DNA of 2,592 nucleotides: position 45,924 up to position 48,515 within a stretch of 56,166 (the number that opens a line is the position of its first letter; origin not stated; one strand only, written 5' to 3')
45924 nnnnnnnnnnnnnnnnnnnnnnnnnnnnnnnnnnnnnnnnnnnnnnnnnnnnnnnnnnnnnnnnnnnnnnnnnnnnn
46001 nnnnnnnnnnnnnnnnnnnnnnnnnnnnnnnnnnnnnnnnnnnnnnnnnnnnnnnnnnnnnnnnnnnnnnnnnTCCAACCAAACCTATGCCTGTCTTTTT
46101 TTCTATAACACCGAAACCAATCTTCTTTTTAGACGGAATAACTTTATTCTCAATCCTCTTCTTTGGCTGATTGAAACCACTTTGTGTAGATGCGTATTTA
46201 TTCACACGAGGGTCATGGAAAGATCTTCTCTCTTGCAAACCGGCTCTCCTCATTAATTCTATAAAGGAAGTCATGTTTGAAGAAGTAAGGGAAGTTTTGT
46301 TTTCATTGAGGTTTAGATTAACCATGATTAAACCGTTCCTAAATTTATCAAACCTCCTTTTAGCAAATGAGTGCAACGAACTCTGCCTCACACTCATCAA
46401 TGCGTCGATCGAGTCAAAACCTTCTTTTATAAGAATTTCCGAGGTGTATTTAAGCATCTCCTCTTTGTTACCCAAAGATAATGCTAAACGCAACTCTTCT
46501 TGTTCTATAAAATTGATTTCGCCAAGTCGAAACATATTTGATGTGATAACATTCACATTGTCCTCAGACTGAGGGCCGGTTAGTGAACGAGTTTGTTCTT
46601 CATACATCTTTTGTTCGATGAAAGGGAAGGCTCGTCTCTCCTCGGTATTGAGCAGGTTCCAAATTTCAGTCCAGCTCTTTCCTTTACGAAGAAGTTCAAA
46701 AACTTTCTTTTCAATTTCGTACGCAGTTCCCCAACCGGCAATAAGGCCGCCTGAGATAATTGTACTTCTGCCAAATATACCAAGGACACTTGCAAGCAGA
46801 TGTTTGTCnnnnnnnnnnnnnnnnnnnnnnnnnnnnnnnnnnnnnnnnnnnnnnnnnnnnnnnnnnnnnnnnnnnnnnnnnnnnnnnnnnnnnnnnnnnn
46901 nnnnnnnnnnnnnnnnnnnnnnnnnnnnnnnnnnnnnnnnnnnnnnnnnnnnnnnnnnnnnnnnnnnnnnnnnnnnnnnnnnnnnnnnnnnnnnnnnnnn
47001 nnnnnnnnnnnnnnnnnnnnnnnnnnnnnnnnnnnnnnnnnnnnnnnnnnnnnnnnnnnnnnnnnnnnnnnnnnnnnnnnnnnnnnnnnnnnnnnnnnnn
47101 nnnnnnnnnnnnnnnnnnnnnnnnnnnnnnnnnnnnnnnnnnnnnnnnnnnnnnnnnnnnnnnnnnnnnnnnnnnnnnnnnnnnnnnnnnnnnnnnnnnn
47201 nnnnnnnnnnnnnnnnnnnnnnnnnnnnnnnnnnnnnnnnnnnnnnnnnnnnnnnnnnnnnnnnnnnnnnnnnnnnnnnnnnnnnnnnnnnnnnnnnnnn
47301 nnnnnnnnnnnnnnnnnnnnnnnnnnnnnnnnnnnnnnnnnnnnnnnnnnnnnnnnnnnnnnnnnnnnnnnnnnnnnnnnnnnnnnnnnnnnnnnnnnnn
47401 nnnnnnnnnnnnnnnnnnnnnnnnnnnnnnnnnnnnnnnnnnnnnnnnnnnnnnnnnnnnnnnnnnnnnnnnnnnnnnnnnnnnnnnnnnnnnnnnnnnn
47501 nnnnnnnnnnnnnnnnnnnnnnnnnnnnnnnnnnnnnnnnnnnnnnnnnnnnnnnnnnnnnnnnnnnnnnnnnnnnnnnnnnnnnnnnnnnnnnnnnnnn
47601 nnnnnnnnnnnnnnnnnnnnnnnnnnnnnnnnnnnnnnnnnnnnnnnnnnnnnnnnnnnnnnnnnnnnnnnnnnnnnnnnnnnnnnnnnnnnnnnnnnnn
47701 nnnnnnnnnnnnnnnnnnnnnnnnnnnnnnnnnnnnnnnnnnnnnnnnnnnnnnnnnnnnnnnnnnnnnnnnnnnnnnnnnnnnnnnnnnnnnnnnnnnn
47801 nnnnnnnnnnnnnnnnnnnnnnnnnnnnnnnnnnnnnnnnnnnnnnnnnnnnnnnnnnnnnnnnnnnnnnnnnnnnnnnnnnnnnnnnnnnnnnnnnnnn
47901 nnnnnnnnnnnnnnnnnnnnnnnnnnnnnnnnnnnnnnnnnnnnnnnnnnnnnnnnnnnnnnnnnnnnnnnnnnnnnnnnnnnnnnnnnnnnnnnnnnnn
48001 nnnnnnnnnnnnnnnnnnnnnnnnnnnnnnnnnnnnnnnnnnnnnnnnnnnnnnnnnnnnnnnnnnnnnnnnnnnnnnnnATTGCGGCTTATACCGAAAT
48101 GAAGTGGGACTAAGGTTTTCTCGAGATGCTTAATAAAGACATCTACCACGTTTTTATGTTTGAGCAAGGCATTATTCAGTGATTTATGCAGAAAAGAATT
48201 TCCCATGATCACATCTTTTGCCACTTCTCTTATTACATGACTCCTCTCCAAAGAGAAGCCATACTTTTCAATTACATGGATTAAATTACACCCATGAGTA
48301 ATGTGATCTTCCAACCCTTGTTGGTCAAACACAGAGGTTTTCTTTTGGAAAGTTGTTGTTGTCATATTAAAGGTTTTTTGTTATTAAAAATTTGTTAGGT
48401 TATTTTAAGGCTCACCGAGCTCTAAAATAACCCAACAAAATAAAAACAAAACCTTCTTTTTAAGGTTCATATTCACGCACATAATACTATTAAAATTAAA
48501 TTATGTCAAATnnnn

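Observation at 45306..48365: SF2 helicase fused to three tandem dsRNA-binding-domain-like repeats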

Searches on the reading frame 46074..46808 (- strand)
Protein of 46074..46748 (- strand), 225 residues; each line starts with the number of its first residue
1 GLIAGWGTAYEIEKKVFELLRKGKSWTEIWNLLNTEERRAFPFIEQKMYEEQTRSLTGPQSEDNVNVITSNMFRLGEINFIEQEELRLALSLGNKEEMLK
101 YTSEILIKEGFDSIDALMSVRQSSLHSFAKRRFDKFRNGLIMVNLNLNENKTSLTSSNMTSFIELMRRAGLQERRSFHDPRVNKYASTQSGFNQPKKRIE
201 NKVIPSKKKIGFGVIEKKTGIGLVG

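Call 8: search_protein_families(library=pfam, proteins=[window:46074-46748:-], max_evalue=10)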
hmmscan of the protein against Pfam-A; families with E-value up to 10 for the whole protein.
seq(225 aa): 0 families

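Call 56: search_solved_structures(query=A4, max_evalue=10, show_alignments=2)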
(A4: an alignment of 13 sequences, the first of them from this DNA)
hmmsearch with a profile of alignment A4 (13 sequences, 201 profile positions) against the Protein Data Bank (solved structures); distinct sequences matched with E-value up to 10: 2.
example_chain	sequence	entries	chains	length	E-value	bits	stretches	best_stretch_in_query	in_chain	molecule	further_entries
1fse_A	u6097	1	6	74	0.3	14.3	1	32-77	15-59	GERE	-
9i5t_O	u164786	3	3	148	1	12.6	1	83-141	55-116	Large ribosomal subunit protein uL15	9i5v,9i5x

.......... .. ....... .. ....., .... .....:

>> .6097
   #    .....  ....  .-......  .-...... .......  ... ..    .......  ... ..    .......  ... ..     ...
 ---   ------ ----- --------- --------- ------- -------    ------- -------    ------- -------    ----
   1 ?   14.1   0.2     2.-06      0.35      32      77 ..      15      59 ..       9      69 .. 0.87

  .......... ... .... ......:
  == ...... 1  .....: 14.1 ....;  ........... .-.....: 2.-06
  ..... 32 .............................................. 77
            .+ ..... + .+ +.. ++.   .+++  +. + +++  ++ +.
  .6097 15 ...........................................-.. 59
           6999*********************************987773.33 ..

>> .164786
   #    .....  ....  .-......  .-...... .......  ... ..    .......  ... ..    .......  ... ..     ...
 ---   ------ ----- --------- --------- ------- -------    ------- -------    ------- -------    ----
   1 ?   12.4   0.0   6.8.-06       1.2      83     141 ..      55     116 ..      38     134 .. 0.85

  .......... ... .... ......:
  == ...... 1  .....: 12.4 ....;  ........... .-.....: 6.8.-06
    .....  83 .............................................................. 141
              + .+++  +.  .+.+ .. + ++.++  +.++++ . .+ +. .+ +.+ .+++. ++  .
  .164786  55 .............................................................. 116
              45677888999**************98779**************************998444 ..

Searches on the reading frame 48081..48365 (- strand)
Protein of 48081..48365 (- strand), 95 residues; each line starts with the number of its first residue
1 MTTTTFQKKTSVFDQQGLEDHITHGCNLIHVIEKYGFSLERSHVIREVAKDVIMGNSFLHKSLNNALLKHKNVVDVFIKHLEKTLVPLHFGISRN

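Call 8: search_protein_families(library=pfam, proteins=[window:48081-48365:-], max_evalue=10)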
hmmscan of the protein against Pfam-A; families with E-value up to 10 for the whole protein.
seq(95 aa): 0 families
